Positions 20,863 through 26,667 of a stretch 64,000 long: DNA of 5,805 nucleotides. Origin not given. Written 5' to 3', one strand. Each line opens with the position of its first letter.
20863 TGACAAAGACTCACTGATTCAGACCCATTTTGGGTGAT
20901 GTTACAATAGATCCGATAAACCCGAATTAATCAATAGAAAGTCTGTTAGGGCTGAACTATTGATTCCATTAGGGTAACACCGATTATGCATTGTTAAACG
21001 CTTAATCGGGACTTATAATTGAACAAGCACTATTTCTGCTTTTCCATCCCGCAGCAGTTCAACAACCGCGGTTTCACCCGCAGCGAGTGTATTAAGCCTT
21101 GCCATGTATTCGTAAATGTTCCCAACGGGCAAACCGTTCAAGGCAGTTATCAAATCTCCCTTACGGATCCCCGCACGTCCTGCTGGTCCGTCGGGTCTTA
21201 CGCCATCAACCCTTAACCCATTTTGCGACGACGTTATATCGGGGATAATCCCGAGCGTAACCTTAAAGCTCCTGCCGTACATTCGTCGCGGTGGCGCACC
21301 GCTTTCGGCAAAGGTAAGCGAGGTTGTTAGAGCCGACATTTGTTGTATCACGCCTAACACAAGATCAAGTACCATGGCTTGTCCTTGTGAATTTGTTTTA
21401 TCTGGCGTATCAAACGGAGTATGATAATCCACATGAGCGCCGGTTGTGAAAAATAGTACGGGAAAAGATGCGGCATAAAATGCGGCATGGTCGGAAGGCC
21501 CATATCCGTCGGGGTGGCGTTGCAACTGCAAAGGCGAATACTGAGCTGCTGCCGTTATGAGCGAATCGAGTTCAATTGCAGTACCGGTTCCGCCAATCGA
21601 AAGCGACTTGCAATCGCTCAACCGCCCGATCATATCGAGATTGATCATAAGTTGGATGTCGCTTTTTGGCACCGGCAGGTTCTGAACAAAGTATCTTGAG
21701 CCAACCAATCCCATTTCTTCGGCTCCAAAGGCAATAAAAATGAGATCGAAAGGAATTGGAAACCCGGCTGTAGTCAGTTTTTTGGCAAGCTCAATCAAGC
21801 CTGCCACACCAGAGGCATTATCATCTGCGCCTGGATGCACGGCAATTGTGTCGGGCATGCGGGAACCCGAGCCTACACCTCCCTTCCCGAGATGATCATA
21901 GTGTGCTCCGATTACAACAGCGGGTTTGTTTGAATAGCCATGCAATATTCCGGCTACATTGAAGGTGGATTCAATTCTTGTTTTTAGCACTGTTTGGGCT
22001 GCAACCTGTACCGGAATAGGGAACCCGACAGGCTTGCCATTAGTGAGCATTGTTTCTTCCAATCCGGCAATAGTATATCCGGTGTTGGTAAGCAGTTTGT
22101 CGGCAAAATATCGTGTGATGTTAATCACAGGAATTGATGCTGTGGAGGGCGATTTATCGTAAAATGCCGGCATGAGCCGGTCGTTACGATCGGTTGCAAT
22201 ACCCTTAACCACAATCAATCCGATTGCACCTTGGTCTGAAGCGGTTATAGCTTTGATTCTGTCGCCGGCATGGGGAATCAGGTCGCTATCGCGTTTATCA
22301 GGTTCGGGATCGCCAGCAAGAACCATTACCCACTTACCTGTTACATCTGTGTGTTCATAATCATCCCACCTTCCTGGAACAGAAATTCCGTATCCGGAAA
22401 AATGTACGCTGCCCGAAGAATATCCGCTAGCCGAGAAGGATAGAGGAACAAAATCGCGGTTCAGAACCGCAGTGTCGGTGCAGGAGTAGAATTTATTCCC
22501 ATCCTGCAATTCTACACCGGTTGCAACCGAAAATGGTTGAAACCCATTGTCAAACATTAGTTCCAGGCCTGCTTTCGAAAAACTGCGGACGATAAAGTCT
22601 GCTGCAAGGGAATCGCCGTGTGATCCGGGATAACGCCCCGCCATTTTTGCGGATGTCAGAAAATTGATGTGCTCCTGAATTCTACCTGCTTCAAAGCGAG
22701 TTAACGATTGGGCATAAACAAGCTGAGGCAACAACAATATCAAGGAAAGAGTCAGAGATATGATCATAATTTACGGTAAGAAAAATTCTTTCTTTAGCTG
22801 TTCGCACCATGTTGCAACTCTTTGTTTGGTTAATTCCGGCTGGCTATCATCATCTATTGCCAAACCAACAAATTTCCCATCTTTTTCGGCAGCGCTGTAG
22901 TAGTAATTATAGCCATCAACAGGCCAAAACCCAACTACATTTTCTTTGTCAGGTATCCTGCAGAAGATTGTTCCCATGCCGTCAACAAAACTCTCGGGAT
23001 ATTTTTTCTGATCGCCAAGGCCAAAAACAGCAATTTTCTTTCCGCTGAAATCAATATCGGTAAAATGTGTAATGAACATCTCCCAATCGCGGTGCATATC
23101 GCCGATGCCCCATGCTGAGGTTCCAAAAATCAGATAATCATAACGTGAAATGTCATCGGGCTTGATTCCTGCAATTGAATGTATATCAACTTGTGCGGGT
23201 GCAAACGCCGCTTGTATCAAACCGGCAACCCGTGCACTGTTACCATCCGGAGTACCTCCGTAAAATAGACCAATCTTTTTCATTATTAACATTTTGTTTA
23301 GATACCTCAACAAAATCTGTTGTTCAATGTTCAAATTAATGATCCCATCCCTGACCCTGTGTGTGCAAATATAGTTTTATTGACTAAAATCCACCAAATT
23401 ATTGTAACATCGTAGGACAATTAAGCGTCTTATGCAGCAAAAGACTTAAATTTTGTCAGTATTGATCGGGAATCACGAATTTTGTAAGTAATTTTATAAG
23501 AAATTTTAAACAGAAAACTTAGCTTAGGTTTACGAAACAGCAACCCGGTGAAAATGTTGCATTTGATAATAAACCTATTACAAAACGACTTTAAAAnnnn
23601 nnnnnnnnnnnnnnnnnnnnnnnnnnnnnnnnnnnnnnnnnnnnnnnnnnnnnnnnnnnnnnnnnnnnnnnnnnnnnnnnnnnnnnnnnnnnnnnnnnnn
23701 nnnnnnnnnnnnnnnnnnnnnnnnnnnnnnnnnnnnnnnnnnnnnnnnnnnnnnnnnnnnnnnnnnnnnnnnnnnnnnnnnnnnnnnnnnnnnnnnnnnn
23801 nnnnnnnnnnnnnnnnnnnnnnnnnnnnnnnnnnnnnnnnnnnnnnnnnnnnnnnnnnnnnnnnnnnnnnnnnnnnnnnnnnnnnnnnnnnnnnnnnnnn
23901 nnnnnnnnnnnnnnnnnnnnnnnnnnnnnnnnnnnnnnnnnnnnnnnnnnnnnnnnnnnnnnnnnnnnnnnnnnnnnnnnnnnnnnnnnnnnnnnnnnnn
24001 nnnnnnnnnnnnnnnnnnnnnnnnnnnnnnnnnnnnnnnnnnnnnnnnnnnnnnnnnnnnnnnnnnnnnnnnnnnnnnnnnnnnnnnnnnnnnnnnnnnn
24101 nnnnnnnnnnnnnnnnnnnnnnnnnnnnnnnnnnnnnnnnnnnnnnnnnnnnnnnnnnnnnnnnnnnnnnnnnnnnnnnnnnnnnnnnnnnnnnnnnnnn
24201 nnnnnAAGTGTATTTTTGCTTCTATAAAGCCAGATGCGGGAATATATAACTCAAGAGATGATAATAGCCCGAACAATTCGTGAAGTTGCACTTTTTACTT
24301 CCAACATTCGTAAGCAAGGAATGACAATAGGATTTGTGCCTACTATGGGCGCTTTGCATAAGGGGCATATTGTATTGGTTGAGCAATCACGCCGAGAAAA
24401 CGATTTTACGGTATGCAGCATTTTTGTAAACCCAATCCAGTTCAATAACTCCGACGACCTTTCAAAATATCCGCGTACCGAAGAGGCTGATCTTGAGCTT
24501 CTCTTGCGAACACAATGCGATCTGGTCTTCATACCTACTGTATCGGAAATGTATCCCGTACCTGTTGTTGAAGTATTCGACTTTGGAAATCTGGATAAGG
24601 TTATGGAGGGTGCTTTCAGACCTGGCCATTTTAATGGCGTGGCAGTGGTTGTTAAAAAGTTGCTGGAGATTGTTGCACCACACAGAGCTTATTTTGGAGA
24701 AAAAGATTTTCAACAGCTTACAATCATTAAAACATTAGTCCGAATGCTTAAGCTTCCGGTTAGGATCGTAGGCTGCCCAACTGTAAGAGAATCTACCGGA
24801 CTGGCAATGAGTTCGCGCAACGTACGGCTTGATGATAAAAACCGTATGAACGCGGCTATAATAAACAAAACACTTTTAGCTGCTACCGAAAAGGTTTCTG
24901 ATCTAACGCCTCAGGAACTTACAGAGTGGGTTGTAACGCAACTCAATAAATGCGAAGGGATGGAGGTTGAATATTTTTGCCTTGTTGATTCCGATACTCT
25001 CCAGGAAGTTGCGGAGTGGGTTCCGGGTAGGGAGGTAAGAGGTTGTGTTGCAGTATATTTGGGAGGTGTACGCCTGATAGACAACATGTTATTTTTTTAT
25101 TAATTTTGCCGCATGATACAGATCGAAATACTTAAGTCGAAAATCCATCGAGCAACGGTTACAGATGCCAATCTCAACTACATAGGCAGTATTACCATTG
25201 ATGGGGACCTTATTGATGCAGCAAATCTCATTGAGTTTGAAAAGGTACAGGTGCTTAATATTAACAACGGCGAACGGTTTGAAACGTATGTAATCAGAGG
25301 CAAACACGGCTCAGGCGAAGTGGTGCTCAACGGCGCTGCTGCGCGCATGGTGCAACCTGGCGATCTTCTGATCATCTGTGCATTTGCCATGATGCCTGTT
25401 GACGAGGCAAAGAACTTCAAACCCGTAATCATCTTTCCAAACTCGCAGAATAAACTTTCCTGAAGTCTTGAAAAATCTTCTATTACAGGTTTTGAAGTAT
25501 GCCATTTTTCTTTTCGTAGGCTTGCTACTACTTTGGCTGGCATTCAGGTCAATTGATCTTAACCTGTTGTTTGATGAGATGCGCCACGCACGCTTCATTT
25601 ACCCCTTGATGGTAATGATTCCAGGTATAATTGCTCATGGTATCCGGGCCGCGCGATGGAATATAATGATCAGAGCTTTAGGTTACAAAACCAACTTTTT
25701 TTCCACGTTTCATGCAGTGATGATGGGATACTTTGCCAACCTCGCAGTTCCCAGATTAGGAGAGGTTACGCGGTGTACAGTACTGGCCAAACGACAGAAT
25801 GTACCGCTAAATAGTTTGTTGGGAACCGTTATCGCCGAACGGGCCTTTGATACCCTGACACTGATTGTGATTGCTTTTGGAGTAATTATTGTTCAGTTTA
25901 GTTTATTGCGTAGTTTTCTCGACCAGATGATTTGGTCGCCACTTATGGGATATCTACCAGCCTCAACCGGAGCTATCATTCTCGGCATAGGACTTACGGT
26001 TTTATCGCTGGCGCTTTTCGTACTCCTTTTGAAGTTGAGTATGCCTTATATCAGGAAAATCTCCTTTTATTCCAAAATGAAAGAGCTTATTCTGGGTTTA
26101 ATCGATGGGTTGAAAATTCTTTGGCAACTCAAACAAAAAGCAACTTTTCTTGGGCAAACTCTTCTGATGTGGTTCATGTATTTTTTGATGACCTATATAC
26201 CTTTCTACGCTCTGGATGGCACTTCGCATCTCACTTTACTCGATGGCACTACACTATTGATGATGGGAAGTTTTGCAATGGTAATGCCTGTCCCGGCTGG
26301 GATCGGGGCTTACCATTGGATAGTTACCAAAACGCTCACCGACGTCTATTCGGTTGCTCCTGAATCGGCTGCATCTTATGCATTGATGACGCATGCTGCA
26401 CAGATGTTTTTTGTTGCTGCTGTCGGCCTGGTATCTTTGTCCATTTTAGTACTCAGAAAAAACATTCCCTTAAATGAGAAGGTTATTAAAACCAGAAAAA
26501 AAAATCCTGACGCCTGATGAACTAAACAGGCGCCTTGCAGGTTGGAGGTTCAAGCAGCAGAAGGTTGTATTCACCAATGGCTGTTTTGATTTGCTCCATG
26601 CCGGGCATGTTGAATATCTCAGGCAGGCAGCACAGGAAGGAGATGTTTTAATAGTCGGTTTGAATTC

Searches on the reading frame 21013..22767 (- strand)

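Call 91: search_protein_families(library=pfam, proteins=[window:21013-22767:-], max_evalue=0.00001)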
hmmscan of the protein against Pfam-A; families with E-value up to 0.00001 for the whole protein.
window:21013-22767:- (584 aa): 4 families
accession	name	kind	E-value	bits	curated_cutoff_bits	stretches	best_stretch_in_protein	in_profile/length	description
PF04389.22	Peptidase_M28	-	3.1e-39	135.2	21.3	1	270-471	1-190/193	Peptidase family M28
PF13180.12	PDZ_2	-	3.4e-10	40.5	27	1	512-582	8-78/80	PDZ domain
PF17820.7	PDZ_6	-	1.5e-08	34.7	27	1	520-554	2-36/54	PDZ domain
PF01546.33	Peptidase_M20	-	1.3e-06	28.9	24.6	1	287-372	3-90/206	Peptidase family M20/M25/M40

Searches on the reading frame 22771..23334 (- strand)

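Call 92: search_protein_families(library=pfam, proteins=[window:22771-23334:-], max_evalue=0.00001)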
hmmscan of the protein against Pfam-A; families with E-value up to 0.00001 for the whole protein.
window:22771-23334:- (187 aa): 1 family
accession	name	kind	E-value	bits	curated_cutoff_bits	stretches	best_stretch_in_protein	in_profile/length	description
PF00258.30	Flavodoxin_1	-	3e-14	53.8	25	1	28-176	5-143/143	Flavodoxin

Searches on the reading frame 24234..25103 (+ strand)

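Call 92: search_protein_families(library=pfam, proteins=[window:24234-25103:+], max_evalue=0.00001)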
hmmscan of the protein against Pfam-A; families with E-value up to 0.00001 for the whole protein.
window:24234-25103:+ (289 aa): 1 family
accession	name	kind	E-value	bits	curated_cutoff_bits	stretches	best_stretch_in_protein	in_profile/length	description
PF02569.21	Pantoate_ligase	-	2e-99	332.5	20.7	1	11-285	2-267/268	Pantoate-beta-alanine ligase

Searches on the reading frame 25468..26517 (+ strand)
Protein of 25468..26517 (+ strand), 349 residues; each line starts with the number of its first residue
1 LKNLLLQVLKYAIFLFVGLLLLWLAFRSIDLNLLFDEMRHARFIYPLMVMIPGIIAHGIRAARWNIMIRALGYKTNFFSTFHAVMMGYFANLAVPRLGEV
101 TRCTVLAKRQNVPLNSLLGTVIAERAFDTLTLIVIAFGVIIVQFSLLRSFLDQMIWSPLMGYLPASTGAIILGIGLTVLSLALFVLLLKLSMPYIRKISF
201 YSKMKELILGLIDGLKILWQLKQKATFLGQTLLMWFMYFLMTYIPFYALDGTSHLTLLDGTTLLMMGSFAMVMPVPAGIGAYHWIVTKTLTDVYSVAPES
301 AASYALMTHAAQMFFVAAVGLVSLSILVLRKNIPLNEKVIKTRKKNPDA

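Call 92: search_protein_families(library=pfam, proteins=[window:25468-26517:+], max_evalue=0.00001)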
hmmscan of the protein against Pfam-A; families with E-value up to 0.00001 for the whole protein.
window:25468-26517:+ (349 aa): 1 family
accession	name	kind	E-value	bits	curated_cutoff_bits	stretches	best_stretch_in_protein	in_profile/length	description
PF03706.18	LPG_synthase_TM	-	5.2e-38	131.6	33.4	1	12-320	6-302/302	Lysylphosphatidylglycerol synthase TM region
